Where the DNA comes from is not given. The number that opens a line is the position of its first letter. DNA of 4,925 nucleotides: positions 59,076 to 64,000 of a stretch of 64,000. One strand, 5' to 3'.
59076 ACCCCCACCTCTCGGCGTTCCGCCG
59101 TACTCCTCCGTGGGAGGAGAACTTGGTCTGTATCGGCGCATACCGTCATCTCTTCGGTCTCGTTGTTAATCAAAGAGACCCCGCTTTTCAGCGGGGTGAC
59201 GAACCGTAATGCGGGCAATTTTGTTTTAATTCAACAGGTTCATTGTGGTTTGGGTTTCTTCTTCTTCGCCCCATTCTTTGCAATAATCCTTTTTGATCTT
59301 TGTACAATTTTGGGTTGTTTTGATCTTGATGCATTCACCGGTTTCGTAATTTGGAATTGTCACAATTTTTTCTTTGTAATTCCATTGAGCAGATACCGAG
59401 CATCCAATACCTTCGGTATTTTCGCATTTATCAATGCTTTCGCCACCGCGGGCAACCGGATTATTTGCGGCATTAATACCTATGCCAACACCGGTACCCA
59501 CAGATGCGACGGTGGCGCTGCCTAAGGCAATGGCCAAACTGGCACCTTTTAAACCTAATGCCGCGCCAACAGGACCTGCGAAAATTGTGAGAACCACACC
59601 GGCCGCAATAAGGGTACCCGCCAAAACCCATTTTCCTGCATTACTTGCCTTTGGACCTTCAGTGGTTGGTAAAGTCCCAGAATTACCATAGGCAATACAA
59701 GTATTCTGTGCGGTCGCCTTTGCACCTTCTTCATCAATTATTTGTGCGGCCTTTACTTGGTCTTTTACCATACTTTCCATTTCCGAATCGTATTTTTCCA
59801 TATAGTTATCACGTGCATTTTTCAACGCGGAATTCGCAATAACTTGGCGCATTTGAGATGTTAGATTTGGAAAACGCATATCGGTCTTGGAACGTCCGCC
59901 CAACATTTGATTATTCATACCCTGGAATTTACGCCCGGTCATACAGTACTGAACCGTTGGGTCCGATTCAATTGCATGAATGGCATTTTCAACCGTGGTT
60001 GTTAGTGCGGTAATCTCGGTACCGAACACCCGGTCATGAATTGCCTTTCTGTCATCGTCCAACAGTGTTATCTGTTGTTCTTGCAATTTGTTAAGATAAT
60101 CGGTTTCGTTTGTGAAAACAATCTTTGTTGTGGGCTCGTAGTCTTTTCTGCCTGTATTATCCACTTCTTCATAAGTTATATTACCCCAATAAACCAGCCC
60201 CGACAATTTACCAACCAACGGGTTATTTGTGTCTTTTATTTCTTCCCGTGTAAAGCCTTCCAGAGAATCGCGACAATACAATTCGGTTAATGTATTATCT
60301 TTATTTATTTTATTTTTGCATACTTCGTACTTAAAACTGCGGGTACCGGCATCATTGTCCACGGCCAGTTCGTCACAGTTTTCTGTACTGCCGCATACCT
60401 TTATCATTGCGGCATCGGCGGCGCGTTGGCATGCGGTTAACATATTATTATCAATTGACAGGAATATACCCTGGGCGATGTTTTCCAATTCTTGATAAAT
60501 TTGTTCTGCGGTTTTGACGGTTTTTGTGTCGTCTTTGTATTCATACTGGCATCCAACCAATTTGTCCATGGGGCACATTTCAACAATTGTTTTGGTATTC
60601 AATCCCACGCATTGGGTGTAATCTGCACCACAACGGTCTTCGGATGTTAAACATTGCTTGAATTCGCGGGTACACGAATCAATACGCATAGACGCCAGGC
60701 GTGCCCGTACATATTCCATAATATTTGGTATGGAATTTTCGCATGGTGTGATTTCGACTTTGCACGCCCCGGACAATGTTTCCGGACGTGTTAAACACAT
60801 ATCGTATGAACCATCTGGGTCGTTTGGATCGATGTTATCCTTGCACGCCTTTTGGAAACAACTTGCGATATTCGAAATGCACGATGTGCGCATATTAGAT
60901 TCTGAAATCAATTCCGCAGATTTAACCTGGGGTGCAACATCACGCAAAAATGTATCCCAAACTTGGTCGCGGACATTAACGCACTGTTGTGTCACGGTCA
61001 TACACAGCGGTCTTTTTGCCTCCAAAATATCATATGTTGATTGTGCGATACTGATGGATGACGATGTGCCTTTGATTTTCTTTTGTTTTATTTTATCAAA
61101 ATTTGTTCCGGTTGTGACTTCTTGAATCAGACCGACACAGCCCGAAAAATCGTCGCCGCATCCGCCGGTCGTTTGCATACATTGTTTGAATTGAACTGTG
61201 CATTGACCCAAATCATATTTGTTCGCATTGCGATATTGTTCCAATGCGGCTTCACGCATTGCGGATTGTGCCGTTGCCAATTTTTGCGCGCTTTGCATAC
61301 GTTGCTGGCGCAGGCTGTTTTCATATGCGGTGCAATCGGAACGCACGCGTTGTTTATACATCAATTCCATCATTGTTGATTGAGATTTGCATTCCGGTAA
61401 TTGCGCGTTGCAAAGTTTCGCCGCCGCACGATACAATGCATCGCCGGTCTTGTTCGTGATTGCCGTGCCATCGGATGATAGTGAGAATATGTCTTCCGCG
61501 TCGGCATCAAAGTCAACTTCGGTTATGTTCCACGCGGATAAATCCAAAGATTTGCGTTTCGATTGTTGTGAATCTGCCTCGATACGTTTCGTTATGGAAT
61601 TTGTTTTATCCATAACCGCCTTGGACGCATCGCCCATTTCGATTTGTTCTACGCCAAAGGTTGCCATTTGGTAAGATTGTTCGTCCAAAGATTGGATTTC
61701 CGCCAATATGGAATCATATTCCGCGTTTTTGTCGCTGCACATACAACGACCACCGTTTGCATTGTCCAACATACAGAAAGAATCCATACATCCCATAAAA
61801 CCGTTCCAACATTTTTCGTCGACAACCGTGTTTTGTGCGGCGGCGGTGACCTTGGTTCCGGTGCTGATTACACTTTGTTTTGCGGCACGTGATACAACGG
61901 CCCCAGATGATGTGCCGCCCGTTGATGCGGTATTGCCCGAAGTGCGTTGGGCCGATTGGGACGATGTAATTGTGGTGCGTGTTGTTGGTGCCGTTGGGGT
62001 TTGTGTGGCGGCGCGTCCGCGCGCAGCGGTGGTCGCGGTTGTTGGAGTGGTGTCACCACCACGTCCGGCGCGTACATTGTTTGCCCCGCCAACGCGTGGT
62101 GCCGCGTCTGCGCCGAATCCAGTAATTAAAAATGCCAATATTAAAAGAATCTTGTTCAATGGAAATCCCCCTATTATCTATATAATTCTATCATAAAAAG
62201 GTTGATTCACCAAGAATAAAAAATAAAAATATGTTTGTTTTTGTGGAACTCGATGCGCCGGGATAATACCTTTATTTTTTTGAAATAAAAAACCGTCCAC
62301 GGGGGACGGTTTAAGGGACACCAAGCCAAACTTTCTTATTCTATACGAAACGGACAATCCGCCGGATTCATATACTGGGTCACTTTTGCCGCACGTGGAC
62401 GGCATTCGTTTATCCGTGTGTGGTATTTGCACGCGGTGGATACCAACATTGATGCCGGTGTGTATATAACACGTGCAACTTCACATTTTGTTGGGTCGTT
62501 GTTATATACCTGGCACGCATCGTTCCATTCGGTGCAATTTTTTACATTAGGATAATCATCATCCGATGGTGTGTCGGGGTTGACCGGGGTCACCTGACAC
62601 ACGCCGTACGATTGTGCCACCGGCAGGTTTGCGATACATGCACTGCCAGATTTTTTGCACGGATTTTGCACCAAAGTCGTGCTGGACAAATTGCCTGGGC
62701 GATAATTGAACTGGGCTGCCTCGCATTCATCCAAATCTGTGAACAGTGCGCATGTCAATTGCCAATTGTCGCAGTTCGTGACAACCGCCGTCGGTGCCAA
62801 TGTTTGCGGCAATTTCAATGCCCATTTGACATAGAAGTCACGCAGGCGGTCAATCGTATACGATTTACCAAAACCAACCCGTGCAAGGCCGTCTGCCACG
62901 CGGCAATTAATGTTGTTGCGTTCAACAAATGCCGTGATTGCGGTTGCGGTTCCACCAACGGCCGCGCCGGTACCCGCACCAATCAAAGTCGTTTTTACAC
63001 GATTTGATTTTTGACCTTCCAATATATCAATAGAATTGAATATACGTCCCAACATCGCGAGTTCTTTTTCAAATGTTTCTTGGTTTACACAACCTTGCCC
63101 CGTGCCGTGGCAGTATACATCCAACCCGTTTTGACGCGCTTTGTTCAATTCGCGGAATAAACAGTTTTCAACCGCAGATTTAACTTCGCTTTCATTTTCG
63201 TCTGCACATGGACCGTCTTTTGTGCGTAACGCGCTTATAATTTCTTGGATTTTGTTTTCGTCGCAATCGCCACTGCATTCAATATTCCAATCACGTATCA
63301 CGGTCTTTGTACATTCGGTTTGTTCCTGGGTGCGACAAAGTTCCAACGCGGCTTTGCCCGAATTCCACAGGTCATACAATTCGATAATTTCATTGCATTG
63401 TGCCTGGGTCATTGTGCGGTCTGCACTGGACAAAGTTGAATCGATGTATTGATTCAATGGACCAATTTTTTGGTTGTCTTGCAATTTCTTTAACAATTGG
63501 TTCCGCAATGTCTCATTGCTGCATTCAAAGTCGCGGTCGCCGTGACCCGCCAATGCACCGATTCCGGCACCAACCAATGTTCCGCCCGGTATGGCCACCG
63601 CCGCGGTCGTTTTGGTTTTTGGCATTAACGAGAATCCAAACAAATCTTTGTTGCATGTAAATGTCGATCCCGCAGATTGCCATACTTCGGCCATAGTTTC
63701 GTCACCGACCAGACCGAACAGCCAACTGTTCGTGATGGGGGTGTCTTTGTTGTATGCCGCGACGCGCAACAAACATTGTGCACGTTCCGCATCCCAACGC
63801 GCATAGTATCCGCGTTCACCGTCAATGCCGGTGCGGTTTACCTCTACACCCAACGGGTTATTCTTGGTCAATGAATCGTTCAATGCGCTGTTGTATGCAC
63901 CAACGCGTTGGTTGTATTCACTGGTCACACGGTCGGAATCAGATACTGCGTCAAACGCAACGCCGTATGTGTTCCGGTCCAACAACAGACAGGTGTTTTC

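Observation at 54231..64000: Family of giant secreted cysteine-rich, Q-rich proteins with glycine-zipper anchors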

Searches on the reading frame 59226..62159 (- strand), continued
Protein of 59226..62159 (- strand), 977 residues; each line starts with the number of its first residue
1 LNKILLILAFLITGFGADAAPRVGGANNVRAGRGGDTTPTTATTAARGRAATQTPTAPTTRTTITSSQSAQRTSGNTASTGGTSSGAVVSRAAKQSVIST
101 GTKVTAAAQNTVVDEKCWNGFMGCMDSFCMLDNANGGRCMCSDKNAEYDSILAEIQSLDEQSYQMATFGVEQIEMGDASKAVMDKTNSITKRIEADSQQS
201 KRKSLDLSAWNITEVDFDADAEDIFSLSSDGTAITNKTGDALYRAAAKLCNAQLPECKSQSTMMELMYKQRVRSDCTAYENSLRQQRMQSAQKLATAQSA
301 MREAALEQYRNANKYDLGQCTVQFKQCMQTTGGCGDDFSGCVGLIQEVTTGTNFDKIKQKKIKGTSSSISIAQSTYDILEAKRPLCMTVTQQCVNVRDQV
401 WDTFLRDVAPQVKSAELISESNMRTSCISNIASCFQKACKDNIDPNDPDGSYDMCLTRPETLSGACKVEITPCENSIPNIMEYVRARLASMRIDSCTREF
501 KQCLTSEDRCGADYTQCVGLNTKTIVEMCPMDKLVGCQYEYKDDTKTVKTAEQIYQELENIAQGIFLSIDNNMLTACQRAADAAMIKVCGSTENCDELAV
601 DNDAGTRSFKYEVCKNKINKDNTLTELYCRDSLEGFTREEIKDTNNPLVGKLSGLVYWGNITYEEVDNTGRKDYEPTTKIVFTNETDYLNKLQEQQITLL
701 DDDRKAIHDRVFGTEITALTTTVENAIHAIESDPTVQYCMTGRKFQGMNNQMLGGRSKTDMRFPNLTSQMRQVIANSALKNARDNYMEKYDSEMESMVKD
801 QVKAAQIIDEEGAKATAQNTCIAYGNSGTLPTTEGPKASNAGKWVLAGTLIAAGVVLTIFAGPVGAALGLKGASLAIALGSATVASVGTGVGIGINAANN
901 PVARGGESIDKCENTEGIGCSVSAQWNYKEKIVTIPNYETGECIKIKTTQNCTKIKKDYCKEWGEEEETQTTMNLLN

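Call 33: fold_search(model_id=the predicted structure, library=pdb)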
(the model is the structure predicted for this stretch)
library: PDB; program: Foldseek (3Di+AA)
matches with E <= 10: 63; with E <= 0.001: 0
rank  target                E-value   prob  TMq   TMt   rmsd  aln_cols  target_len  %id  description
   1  2b7m_A                1.6e-01  0.14  0.09  0.14  27.6       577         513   10  Crystal Structure of the S. cerevisiae Exocyst Component Exo70p (released 2005-11-15)
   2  2b7m_C                2.7e-01  0.10  0.09  0.13  28.8       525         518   11  Crystal Structure of the S. cerevisiae Exocyst Component Exo70p (released 2005-11-15)
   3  6v9i_C                6.5e-01  0.15  0.11  0.14  23.4       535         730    9  cryo-EM structure of Cullin5 bound to RING-box protein 2 (Cul5-Rbx2) (released 2020-04-29)
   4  2b7m_D                7.1e-01  0.06  0.09  0.14  28.3       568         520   11  Crystal Structure of the S. cerevisiae Exocyst Component Exo70p (released 2005-11-15)
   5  9n6x_ST               1.1e+00  0.02  0.06  0.08  36.4       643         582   12  SSU processome maturation and disassembly, State B (released 2025-11-05)
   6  5f0o_A                1.6e+00  0.02  0.07  0.07  35.6       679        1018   10  Cohesin subunit Pds5 in complex with Scc1 (released 2016-04-13)
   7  7zgt_A                2.1e+00  0.84  0.06  0.20   3.4        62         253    8  C-Methyltransferase PsmD from Streptomyces griseofuscus (apo form) (released 2022-12-28)
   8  1fr5_A                2.1e+00  0.41  0.06  0.32   4.8        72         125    8  PHAGE FR CAPSIDS WITH A FOUR RESIDUE DELETION IN THE COAT PROTEIN FG LOOP (released 1999-01-13)
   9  4r80_A                2.1e+00  0.35  0.04  0.36   4.9        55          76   16  Crystal Structure of a De Novo Designed Beta Sheet Protein, Cystatin Fold, Northeast Structural Genomics Consortium (N (released 2014-09-24)
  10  7cun_G                2.4e+00  0.03  0.08  0.08  29.7       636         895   12  The structure of human Integrator-PP2A complex (released 2020-11-25)
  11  7usd_B                2.5e+00  0.01  0.06  0.06  31.4       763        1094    8  Cryo-EM structure of D-site Rac1-bound WAVE Regulatory Complex (released 2022-09-21)
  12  4zor_B                2.9e+00  0.41  0.06  0.35   4.5        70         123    7  The structure of the S37P MS2 viral capsid assembly. (released 2016-09-07)
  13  9icz_B                2.9e+00  0.35  0.05  0.16   4.8        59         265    5  C-Methyltransferase SeMT from Saccharopolyspora erythraea (released 2025-12-10)
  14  7a96_A                3.3e+00  0.01  0.06  0.05  27.1       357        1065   12  SARS-CoV-2 Spike Glycoprotein with 1 ACE2 Bound and 1 RBD Erect in Anticlockwise Direction (released 2020-09-16)
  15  7zkg_A                3.5e+00  0.72  0.05  0.19   2.4        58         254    5  C-Methyltransferase PsmD from Streptomyces griseofuscus with bound cofactor (crystal form 2) (released 2022-12-28)
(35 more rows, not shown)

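Call 59: search_protein_representatives(alignment_id=A1)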
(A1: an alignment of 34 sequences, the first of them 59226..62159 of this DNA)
Query: 34 sequences, 950 profile positions. Proteins with E-value up to 0.001 (for the whole library): 909; up to 1e-10: 692; up to 1e-30: 285. The best 150 are listed.
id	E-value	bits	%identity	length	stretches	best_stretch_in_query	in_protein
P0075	0.0e+00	1371.8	-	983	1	1-949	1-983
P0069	0.0e+00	1279.8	-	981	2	1-615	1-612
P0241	0.0e+00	1088.2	-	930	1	2-947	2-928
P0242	0.0e+00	1072.1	-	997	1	4-948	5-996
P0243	0.0e+00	1031.3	-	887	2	1-816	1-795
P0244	0.0e+00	1030.2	-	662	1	1-621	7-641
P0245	0.0e+00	1028.3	-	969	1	1-949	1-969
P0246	0.0e+00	1022.0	-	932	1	44-944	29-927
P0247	0.0e+00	1017.6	-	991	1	60-949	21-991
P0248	9.9e-297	1003.7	-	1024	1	3-949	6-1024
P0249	2.5e-280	949.4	-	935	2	1-803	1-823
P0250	3.5e-280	948.9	-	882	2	1-815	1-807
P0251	4.8e-278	941.9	-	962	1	1-949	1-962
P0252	1.1e-274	930.8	-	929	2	47-829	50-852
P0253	1.5e-273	927.0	-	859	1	84-949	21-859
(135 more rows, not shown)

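Call 87: search_protein_families(library=pfam, proteins=[L031:16643-18943:-, L031:18955-20454:-, L023:3151-4032:+, L052:6277-7326:-, L069:3692-7315:+, L024:16147-17685:-, L042:15227-15925:-, L001:13611-15917:-], max_evalue=0.01)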
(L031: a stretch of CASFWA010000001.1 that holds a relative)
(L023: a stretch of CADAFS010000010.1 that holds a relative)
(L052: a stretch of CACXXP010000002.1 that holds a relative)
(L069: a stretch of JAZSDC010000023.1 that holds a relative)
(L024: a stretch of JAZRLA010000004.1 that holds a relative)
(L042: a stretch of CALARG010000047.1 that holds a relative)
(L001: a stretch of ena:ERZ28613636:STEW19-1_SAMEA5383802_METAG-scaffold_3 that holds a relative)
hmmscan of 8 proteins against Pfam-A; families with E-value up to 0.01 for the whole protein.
L031:16643-18943:- (766 aa): 3 families
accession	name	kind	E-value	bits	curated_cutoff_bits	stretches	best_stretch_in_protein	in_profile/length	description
PF00691.25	OmpA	-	2.7e-17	63.3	27.2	1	645-729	1-83/98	OmpA family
PF13715.12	CarbopepD_reg_2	-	1.1e-15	57.9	32.2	1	24-104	1-88/88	CarboxypepD_reg-like domain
PF13620.12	CarboxypepD_reg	-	2.2e-12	47.6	32.3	1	23-91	1-78/82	Carboxypeptidase regulatory-like domain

L031:18955-20454:- (499 aa): 0 families

L023:3151-4032:+ (293 aa): 0 families

L052:6277-7326:- (349 aa): 0 families

L069:3692-7315:+ (1207 aa): 0 families

L024:16147-17685:- (512 aa): 0 families

L042:15227-15925:- (232 aa): 0 families

L001:13611-15917:- (768 aa): 2 families
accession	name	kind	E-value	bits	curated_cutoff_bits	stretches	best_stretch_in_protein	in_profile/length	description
PF05887.16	Trypan_PARP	-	0.00044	20.7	100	1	64-101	48-86/134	Procyclic acidic repetitive protein (PARP)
PF05616.18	Neisseria_TspB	-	0.0037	16.3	20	1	29-104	303-381/517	Neisseria meningitidis TspB protein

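Call 90: search_protein_families(library=phrogs, proteins=[window:59226-62159:-], max_evalue=0.01)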
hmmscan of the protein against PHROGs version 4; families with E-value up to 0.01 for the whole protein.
window:59226-62159:- (977 aa): 0 families

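Call 99: find_related_loci(query=A1, collection=viral_contigs, flank=5000)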
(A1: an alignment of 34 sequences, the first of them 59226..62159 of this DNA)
Query A1 (977 aa) in viral_contigs; peptide patterns used: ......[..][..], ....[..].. (x = any residue, [..] = any of these).
17 stretches matched a pattern, but none encodes a relative of the query by tblastn (E <= 1e-3).

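Call 106: search_solved_structures(query=A3, max_evalue=1)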
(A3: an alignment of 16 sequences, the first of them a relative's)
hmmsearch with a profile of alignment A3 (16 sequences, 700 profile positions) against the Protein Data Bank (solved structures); distinct sequences matched with E-value up to 1: 4.
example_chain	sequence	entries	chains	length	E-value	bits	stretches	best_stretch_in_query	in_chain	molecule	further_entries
6xf2_A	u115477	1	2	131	0.11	14.2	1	409-503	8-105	Nesprin-1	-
7s0r_A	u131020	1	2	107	0.22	13.2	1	381-445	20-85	C protein beta antigen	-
7emf_I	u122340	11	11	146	0.97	11.1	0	72-165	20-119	Mediator of RNA polymerase II transcription subunit 9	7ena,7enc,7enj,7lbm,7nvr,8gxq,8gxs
9ivk_A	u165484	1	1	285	0.97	11.1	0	370-553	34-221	HBC599 membrane protein binder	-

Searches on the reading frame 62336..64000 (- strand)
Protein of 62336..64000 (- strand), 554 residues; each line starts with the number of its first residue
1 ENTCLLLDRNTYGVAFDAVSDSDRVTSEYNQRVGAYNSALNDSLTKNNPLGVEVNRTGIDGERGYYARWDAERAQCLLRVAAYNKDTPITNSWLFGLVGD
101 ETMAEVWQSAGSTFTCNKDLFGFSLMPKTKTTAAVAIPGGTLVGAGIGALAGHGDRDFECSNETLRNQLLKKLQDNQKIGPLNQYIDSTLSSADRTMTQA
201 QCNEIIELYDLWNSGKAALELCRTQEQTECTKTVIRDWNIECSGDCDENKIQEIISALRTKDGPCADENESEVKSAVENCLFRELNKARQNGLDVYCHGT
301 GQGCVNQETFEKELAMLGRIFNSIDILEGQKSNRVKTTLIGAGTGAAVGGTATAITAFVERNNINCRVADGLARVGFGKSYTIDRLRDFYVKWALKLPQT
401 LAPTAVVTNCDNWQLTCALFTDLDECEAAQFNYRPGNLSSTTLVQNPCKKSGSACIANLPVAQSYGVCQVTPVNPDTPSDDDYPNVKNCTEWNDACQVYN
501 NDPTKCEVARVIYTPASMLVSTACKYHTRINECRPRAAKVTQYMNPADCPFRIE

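Call 5: search_protein_families(library=pfam, proteins=[window:62336-63985:-], max_evalue=1)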
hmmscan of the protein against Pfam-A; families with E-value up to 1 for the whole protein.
window:62336-63985:- (549 aa): 3 families
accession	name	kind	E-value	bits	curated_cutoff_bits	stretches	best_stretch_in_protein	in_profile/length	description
PF13441.11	Gly-zipper_YMGG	-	0.018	15.2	28.9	1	328-345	2-19/45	YMGG-like Gly-zipper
PF05433.20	Rick_17kDa_Anti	-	0.3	11.5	24.2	1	324-347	19-42/43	Glycine zipper 2TM domain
PF13488.11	Gly-zipper_Omp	-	0.88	10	25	0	134-148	22-36/46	Glycine zipper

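Call 6: search_protein_families(library=ncbifam, proteins=[window:62336-63985:-], max_evalue=1)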
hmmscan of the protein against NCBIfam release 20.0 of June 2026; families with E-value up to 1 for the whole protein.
window:62336-63985:- (549 aa): 3 families
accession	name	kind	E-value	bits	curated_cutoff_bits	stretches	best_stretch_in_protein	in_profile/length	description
NF007804.1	PRK10510.1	equivalog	0.0068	15.8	307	1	317-347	47-77/219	OmpA family lipoprotein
NF053611.1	YiaD_Gzip_OmpA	equivalog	0.025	14.3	175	1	319-347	39-67/206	YiaD family glycine zipper/OmpA-like lipoprotein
TIGR02672.2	cas_csm6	equivalog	0.056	12.5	150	1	162-290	156-276/433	type III-A CRISPR-associated CARF protein Csm6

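Call 90: search_protein_families(library=phrogs, proteins=[window:62336-64000:-], max_evalue=0.01)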
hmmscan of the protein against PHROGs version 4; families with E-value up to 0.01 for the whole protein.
window:62336-64000:- (554 aa): 0 families
